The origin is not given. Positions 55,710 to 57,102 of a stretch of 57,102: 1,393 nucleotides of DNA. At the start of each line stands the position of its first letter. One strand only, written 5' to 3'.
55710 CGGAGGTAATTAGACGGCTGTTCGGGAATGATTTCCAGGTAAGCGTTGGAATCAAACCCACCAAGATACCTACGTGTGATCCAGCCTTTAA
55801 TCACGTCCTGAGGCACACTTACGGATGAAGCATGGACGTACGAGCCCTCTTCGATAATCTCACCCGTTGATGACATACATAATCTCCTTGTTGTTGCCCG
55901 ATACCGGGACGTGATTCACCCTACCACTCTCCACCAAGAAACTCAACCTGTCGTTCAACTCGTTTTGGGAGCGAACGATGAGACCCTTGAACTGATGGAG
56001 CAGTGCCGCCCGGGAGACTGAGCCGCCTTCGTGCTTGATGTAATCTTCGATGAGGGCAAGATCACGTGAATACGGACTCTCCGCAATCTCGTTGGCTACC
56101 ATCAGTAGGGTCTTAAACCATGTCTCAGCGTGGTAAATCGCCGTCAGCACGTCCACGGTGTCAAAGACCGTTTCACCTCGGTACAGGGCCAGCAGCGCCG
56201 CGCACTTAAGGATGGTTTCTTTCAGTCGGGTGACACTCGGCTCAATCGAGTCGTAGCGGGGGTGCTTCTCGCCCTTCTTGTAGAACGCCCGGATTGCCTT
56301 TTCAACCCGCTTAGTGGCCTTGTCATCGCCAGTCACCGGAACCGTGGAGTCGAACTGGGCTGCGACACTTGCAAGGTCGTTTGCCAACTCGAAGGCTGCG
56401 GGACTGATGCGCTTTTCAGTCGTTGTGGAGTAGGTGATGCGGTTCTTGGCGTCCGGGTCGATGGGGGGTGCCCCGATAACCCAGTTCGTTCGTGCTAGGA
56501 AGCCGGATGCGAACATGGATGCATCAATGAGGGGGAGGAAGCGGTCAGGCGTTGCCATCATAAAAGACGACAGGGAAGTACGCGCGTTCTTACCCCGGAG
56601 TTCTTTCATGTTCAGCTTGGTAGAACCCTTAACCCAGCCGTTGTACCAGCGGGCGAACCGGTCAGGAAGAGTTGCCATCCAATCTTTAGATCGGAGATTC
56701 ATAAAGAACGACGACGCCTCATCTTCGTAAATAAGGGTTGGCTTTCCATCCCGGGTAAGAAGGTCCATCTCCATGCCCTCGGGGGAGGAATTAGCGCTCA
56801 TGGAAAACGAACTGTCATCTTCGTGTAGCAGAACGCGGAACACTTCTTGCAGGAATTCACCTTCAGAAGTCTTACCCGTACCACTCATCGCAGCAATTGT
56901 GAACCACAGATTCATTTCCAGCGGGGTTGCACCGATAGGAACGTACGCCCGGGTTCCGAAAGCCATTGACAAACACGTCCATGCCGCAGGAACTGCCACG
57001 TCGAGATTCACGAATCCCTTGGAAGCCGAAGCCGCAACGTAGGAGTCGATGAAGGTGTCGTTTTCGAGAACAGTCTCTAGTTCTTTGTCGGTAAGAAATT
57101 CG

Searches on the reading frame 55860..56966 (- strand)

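Call 24: search_protein_families(library=pfam, max_evalue=0.01, proteins=[window:55860-56966:-])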
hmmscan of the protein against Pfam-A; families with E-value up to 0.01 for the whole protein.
window:55860-56966:- (368 aa): 1 family
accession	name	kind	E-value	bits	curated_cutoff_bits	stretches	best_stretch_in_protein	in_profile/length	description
PF13148.11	DUF3987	-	4e-12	46.5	27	1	58-265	128-331/364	Protein of unknown function (DUF3987)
